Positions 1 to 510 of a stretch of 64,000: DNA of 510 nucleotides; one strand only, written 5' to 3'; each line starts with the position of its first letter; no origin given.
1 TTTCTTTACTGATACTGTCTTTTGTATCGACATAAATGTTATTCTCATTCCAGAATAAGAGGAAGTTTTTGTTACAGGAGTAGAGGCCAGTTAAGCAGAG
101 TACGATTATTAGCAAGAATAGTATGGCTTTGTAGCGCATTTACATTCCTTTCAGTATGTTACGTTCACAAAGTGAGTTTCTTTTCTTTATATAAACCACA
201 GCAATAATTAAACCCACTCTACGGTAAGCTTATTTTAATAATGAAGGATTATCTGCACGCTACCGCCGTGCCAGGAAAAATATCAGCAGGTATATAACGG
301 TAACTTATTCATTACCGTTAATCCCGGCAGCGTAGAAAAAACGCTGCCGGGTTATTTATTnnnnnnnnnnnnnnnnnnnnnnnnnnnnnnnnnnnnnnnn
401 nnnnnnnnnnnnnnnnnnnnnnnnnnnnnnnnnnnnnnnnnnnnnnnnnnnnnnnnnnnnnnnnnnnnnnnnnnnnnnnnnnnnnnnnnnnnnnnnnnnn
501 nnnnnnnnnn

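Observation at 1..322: AT-rich 320 bp at the window start with no assignable gene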

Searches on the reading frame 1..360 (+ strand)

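Call 16: find_homologous_proteins(query=L001:11609-12139:-, max_evalue=0.001)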
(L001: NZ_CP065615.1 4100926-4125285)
Query L001:11609-12139:- (176 aa): 168 proteins with E <= 0.001 among 220 candidates; the best 120 are listed.
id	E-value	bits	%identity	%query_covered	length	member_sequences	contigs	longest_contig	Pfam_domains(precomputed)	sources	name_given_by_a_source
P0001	2.4e-113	394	99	100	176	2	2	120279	-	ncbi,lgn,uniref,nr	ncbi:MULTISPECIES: hypothetical protein [unclassified Escherichia]|uniref:hypothetical protein n=1 T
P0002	4.2e-105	367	91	100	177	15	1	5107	-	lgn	-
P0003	4.8e-95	334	80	100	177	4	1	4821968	-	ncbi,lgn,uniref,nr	ncbi:hypothetical protein [Escherichia coli]|uniref:hypothetical protein n=1 Tax=Escherichia coli Ta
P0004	3.0e-94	332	82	98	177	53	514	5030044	-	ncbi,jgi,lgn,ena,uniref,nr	ncbi:hypothetical protein VSP53_10520 [Escherichia coli]|uniref:Lipoprotein n=1 Tax=Escherichia coli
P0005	7.3e-93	327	84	99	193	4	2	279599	-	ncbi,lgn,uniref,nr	ncbi:hypothetical protein [Escherichia whittamii]|uniref:hypothetical protein n=1 Tax=Escherichia wh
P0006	3.3e-92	325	82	100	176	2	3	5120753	-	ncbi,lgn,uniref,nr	ncbi:hypothetical protein [Escherichia sp. E4742]|uniref:hypothetical protein n=1 Tax=Escherichia sp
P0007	7.4e-90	317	80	100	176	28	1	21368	-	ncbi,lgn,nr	ncbi:hypothetical protein DWG88_21135 [Escherichia coli]|nr:hypothetical protein [Escherichia coli]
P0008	4.3e-89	315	82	99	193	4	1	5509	-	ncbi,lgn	ncbi:hypothetical protein WAC87_004262 [Shigella flexneri]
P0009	5.5e-85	301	77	97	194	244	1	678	-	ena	-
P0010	1.0e-82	294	74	97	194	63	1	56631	-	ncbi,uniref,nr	ncbi:hypothetical protein [Escherichia coli]|uniref:hypothetical protein n=1 Tax=Escherichia coli Ta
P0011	6.4e-82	291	73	99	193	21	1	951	-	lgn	-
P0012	4.5e-78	279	73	97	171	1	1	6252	-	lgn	-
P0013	1.7e-76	274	76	89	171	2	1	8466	-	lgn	-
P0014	7.8e-59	216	87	64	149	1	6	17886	-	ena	-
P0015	2.7e-56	208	77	65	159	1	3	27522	-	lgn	-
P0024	5.0e-47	178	56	80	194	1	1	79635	-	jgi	jgi:hypothetical protein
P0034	3.4e-46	175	53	84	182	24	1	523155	-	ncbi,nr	ncbi:hypothetical protein FO675_03435 [Riemerella anatipestifer]|nr:hypothetical protein [Riemerella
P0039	2.3e-45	172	57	75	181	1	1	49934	-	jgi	-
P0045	3.5e-45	172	55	74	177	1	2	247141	-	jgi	jgi:hypothetical protein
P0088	3.1e-40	156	46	94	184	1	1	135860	-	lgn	-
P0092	7.0e-40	155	49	75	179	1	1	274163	-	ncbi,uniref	ncbi:hypothetical protein [Tenacibaculum sp. 190524A05c]|uniref:Uncharacterized protein n=1 Tax=Tena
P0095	1.4e-39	154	50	85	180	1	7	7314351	-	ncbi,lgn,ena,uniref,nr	ncbi:hypothetical protein [Aureispira sp. CCB-E]|uniref:hypothetical protein n=1 Tax=Aureispira sp. 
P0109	3.8e-38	149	48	76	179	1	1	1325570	-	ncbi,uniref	ncbi:hypothetical protein [Tenacibaculum sp. 190524A05c]|uniref:hypothetical protein n=1 Tax=Tenacib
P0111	4.7e-38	149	51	73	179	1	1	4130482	-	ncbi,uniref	ncbi:hypothetical protein [Tenacibaculum sp. 190524A05c]|uniref:hypothetical protein n=1 Tax=Tenacib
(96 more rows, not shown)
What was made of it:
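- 1..139 (-): First 46 codons (ATG at 139-137) of a 176-aa hypothetical protein, WP_038339137.1. The gene continues 392 nt beyond the window start. This part encodes the N-terminal signal/anchor with a lipobox-like LTGLYSC, and the start of a beta-sandwich domain. 168 homologues at E <= 1e-3 (call 16).
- On Bacterial lipoprotein (lipobox, PROSITE PS51257-type rule): One UniRef entry for an 82% identical allele is named 'Lipoprotein' (call 16).
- The named non-Escherichia homologues are Riemerella, Tenacibaculum, Aureispira and Cyclobacteriaceae (call 16). It has homologues across a second phylum (call 16).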

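Call 21: find_encoding_contigs(protein=P0004, flank=8000, max_places=5)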
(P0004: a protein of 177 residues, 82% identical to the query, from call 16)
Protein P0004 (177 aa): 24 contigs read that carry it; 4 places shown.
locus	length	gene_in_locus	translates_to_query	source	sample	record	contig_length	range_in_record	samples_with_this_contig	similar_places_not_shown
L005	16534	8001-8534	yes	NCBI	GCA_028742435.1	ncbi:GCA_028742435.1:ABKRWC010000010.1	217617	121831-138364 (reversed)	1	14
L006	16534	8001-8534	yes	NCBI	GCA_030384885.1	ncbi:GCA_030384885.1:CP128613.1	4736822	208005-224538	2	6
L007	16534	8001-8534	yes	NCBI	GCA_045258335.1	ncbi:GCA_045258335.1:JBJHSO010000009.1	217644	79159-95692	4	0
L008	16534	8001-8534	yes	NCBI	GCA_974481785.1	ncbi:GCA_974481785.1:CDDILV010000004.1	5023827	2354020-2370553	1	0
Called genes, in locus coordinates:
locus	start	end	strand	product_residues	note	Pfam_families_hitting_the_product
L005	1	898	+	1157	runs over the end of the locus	PF14561:TPR_20 (faint), PF07719:TPR_2 (faint), PF13424:TPR_12 (faint), PF13432:TPR_16 (weak), PF13181:TPR_8 (weak), PF13432:TPR_16, PF14559:TPR_19, PF05420:BCSC_C, +6 more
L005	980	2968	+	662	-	PF17154:GAPES3, PF00990:GGDEF, PF00563:EAL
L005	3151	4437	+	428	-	PF00375:SDF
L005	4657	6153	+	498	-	PF00675:Peptidase_M16 (weak), PF05193:Peptidase_M16_C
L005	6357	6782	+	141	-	-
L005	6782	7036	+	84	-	-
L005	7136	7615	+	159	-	-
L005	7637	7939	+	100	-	-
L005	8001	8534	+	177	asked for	-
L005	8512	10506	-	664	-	-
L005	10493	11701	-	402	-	PF11340:DUF3142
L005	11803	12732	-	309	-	PF00294:PfkB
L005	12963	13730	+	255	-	PF00563:EAL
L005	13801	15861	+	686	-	PF05170:AsmA, PF05359:DUF748 (weak)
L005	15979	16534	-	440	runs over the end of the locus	PF00083:Sugar_tr, PF07690:MFS_1, PF00083:Sugar_tr, PF07690:MFS_1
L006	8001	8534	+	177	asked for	-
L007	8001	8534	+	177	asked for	-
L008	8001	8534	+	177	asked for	-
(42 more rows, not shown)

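Call 22: find_encoding_contigs(protein=P0034, flank=7000, max_places=2)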
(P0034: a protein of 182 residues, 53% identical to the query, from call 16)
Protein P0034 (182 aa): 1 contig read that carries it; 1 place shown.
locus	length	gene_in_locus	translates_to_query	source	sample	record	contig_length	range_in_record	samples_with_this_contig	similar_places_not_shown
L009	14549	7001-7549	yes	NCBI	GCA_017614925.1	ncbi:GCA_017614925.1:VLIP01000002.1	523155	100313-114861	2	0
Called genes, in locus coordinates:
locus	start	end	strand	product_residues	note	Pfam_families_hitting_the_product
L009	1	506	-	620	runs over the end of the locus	PF01433:Peptidase_M1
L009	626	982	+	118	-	-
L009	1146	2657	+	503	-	PF00512:HisKA, PF02518:HATPase_c, PF14501:HATPase_c_5 (weak)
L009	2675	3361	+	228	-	PF00072:Response_reg, PF00486:Trans_reg_C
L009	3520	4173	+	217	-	PF14123:DUF4290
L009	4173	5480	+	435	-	PF00275:EPSP_synthase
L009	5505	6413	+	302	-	PF01745:IPT, PF01715:IPPT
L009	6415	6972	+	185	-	PF00578:AhpC-TSA, PF08534:Redoxin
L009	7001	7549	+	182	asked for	-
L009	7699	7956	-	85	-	PF01016:Ribosomal_L27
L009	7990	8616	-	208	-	PF00829:Ribosomal_L21p, PF14520:HHH_5 (weak)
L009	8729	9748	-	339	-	PF01565:FAD_binding_4, PF02873:MurB_C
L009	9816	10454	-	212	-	PF23023:Anti-Pycsar_Apyc1 (weak), PF00753:Lactamase_B, PF19583:ODP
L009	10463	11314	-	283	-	PF13715:CarbopepD_reg_2 (weak)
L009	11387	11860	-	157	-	PF01832:Glucosaminidase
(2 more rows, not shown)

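Call 23: find_encoding_contigs(protein=P0095, flank=7000, max_places=2)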
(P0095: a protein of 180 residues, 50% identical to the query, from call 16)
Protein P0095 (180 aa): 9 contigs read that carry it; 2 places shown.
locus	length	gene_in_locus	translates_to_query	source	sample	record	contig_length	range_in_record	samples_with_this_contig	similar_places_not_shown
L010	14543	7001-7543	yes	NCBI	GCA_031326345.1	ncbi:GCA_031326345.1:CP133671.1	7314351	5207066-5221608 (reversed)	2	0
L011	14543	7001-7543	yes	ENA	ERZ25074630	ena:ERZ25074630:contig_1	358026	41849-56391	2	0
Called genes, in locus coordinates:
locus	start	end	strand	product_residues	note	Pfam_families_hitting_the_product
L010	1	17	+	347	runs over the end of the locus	-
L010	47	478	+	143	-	-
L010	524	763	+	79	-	-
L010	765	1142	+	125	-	-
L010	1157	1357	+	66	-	-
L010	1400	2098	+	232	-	PF05838:Glyco_hydro_108, PF09374:PG_binding_3 (weak)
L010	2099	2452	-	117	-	-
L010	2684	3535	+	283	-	PF13495:Phage_int_SAM_4, PF02899:Phage_int_SAM_1 (weak), PF00589:Phage_integrase, PF22823:MrpR_C_cat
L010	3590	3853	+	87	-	-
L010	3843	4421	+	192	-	-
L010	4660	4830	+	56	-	PF12796:Ank_2 (weak)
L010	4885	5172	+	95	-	PF01527:HTH_Tnp_1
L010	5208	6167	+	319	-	PF13276:HTH_21, PF00665:rve, PF13683:rve_3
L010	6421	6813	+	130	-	-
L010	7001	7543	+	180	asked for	-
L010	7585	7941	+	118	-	-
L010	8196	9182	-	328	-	PF18962:Por_Secre_tail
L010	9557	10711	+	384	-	-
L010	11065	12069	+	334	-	PF01548:DEDD_Tnp_IS110, PF02371:Transposase_20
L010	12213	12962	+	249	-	-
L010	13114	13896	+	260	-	-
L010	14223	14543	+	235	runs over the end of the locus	-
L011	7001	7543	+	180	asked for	-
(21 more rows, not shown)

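Call 24: find_encoding_contigs(protein=P0045, flank=7000, max_places=2)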
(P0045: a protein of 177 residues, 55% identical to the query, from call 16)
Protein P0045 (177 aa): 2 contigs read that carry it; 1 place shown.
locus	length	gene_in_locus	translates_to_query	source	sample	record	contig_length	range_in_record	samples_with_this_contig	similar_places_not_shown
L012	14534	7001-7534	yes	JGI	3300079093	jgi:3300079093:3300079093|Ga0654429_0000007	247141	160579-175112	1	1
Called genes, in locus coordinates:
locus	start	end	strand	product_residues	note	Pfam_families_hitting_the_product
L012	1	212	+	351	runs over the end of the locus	PF11306:DUF3108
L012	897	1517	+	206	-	-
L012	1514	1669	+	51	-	-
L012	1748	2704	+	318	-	-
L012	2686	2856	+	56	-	-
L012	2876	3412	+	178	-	-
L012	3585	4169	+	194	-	-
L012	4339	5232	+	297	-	-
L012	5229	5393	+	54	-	-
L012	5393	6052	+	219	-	PF09346:SMI1_KNR4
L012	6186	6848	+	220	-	-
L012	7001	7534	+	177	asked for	-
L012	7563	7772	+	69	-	-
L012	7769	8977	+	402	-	PF01555:N6_N4_Mtase, PF01170:UPF0020 (faint)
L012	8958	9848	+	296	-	PF09549:RE_Bpu10I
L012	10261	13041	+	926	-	PF24391:HD-CE, PF13589:HATPase_c_3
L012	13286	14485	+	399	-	PF18962:Por_Secre_tail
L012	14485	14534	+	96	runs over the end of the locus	-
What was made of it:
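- Por_Secre_tail neighbours, a type IX secretion sorting domain (own knowledge), on the Aureispira and one metagenome contig (calls 23, 24).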

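Call 31: search_protein_families(library=pfam, proteins=[L005:6357-6782:+, L005:6782-7036:+, L005:7136-7615:+, L005:7637-7939:+, L010:6421-6813:+, L010:7585-7941:+, L012:6186-6848:+, L012:7563-7772:+], max_evalue=0.01)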
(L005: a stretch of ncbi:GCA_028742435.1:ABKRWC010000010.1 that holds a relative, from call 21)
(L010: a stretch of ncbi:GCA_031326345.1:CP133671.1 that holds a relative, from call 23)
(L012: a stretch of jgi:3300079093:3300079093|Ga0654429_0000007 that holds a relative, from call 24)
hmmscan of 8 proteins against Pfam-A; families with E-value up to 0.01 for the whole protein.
L005:6357-6782:+ (141 aa): 0 families

L005:6782-7036:+ (84 aa): 0 families

L005:7136-7615:+ (159 aa): 0 families

L005:7637-7939:+ (100 aa): 0 families

L010:6421-6813:+ (130 aa): 0 families

L010:7585-7941:+ (118 aa): 1 family
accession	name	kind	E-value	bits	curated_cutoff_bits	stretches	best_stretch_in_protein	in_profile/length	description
PF21743.3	PTM_DIR17_Tudor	-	0.0027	17.9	27.2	1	61-100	6-44/48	PTM/DIR17-like, Tudor domain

L012:6186-6848:+ (220 aa): 0 families

L012:7563-7772:+ (69 aa): 0 families

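Call 35: predict_structure(alignment_id=A3)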
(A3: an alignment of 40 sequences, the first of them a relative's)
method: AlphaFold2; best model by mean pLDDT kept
length: 175 residues; sequences in the alignment: 40
mean_pLDDT: 85.4   pTM: 0.77
mean pLDDT of the five models: 85.4, 85.0, 84.8, 83.1, 82.5
residues with pLDDT >= 90: 92; 70-90: 59; 50-70: 18; < 50: 6
segments of 3 or more residues with pLDDT < 50: 171-175
pLDDT, mean of each block of 10 residues (from residue 1): 93 92 71 92 96 83 85 94 86 94 92 88 95 93 94 64 64 40
secondary structure, 60 per line:
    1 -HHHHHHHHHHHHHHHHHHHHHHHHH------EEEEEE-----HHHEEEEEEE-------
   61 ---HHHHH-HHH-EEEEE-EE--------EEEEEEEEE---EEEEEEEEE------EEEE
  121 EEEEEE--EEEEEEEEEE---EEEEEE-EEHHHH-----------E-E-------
elements in order: H2-26 E33-38 E47-53 H64-68 E74-78 E90-98 E102-110 E117-126 E129-138 E142-147 H151-154
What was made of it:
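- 1..139 (-): AF2 model: helix 2-26 then strands, pLDDT 85 (call 35).
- A confident AF2 model, pLDDT 85.4 (call 35). Model confidence drops there (call 35).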

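Call 46: find_encoding_contigs(protein=P0111, flank=6000, max_places=1)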
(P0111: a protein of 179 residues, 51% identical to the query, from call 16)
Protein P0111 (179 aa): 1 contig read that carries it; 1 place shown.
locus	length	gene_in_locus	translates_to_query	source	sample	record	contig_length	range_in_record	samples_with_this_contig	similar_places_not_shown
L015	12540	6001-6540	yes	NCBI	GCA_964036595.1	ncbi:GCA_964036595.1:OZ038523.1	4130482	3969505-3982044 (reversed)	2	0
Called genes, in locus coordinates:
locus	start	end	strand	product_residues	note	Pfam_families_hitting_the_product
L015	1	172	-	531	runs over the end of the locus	PF20656:MS_N, PF01274:MS_TIM-barrel, PF20659:MS_C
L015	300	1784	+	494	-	PF01381:HTH_3, PF12844:HTH_19, PF13560:HTH_31 (weak)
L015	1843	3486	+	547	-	PF01039:Carboxyl_trans, PF06833:MdcE (faint), PF03255:ACCA (weak)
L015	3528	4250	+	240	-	PF20772:TACO1_YebC_N, PF01709:Transcrip_reg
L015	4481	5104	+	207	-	-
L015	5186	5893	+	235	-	PF09234:DUF1963 (weak)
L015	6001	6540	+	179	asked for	-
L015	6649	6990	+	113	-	-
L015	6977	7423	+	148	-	-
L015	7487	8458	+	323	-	PF13098:Thioredoxin_2, PF13899:Thioredoxin_7 (weak)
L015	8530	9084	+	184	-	-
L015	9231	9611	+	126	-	-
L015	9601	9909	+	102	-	-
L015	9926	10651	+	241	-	PF20594:DUF6794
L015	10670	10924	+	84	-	-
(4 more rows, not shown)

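Call 47: find_encoding_contigs(protein=P0088, flank=6000, max_places=1)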
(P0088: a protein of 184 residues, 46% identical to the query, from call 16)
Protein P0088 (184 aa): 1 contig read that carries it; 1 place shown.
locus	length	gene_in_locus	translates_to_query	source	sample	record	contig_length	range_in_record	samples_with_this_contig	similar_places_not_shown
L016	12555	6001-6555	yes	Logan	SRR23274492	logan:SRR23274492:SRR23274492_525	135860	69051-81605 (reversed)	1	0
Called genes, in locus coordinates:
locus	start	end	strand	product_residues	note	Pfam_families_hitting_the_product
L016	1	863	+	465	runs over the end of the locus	PF00144:Beta-lactamase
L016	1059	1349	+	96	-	-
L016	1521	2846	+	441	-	PF00919:UPF0004, PF04055:Radical_SAM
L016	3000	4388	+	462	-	PF00149:Metallophos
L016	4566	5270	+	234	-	PF01209:Ubie_methyltran, PF02353:CMAS (weak), PF13489:Methyltransf_23, PF05175:MTS (weak), PF13649:Methyltransf_25, PF13847:Methyltransf_31, PF08241:Methyltransf_11, PF08242:Methyltransf_12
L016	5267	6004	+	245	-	PF04294:VanW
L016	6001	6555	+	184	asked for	-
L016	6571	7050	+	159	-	-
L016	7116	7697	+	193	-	PF07974:EGF_2 (faint), PF23106:EGF_Teneurin (faint)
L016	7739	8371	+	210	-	PF25024:EGF_TEN, PF07974:EGF_2 (faint), PF23106:EGF_Teneurin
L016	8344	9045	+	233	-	PF07974:EGF_2 (faint), PF25024:EGF_TEN, PF23106:EGF_Teneurin (weak)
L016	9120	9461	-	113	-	-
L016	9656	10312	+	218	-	PF07974:EGF_2 (faint), PF25024:EGF_TEN, PF23106:EGF_Teneurin (faint)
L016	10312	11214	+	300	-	PF00781:DAGK_cat, PF19279:YegS_C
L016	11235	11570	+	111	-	PF01253:SUI1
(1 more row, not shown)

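Call 48: find_encoding_contigs(protein=P0024, flank=6000, max_places=1)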
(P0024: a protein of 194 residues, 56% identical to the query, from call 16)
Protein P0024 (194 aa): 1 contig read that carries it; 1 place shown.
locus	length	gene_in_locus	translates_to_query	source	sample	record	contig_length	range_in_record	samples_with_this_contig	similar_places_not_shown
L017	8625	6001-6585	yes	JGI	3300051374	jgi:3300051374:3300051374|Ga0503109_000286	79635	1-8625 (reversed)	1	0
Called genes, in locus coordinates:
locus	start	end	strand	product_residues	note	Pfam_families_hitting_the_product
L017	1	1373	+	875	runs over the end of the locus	PF18921:Cyanophycin_syn, PF01071:GARS_A (weak), PF02786:CPSase_L_D2, PF08443:RimK, PF02222:ATP-grasp (weak), PF07478:Dala_Dala_lig_C (weak), PF08245:Mur_ligase_M, PF02875:Mur_ligase_C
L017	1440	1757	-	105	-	PF14542:Acetyltransf_CG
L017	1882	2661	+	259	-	PF22252:PNGase_F-II_N, PF09697:Porph_ging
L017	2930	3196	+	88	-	-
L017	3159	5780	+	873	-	PF13620:CarboxypepD_reg, PF13715:CarbopepD_reg_2 (weak)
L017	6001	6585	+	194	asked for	-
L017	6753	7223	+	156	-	PF05117:DUF695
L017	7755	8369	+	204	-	-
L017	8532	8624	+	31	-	?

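Call 56: search_solved_structures(query=A3, max_evalue=1)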
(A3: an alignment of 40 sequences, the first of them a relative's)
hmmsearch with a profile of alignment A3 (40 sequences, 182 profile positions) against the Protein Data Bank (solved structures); distinct sequences matched with E-value up to 1: 0.
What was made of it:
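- Closest known: Transthyretin-like and TssJ-like beta-sandwich lipoproteins. Different: Sequence identity is 3-10% with no sequence-level PDB match (call 56).
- Tried and rejected: A profile search of PDB sequences found nothing (call 56).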

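Call 60: find_encoding_contigs(protein=P0109, flank=6000, max_places=1)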
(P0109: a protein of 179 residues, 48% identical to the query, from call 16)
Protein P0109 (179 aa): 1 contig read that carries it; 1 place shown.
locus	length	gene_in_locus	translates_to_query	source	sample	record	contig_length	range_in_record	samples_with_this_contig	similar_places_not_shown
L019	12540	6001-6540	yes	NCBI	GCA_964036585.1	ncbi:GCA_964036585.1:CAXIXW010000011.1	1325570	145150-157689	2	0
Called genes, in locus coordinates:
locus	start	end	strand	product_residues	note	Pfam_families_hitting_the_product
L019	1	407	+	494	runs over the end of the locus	PF01381:HTH_3, PF12844:HTH_19, PF13560:HTH_31 (weak)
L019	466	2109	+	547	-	PF01039:Carboxyl_trans, PF06833:MdcE (faint), PF03255:ACCA (weak)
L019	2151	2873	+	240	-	PF20772:TACO1_YebC_N, PF01709:Transcrip_reg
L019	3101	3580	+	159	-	-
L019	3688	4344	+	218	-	-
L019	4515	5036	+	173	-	PF00583:Acetyltransf_1, PF13673:Acetyltransf_10, PF13508:Acetyltransf_7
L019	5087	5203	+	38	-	-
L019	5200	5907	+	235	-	PF09234:DUF1963 (weak)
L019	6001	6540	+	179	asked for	-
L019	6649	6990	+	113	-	-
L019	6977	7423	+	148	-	-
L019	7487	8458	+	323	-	PF13098:Thioredoxin_2, PF13899:Thioredoxin_7 (weak)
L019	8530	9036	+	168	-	PF09346:SMI1_KNR4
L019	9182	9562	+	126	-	-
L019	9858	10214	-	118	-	-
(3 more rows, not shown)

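Call 61: find_encoding_contigs(protein=P0092, flank=6000, max_places=1)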
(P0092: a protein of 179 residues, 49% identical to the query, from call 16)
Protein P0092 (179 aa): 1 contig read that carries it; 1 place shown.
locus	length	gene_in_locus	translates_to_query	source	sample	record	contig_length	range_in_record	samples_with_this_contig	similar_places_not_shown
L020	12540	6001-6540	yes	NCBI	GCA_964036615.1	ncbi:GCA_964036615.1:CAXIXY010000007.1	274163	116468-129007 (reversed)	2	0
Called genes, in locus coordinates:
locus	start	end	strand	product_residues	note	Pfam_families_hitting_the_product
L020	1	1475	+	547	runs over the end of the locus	PF01039:Carboxyl_trans, PF06833:MdcE (faint), PF03255:ACCA (weak)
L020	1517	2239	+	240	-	PF20772:TACO1_YebC_N, PF01709:Transcrip_reg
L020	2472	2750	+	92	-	-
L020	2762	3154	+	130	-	-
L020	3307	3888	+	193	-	-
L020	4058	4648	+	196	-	-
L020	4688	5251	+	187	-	-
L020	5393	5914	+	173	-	PF00583:Acetyltransf_1, PF13673:Acetyltransf_10, PF13508:Acetyltransf_7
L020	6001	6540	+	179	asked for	-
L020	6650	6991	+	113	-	-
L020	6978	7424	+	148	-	-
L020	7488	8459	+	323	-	PF13098:Thioredoxin_2, PF13899:Thioredoxin_7 (weak)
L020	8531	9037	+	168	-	PF09346:SMI1_KNR4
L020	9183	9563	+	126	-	-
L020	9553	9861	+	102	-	-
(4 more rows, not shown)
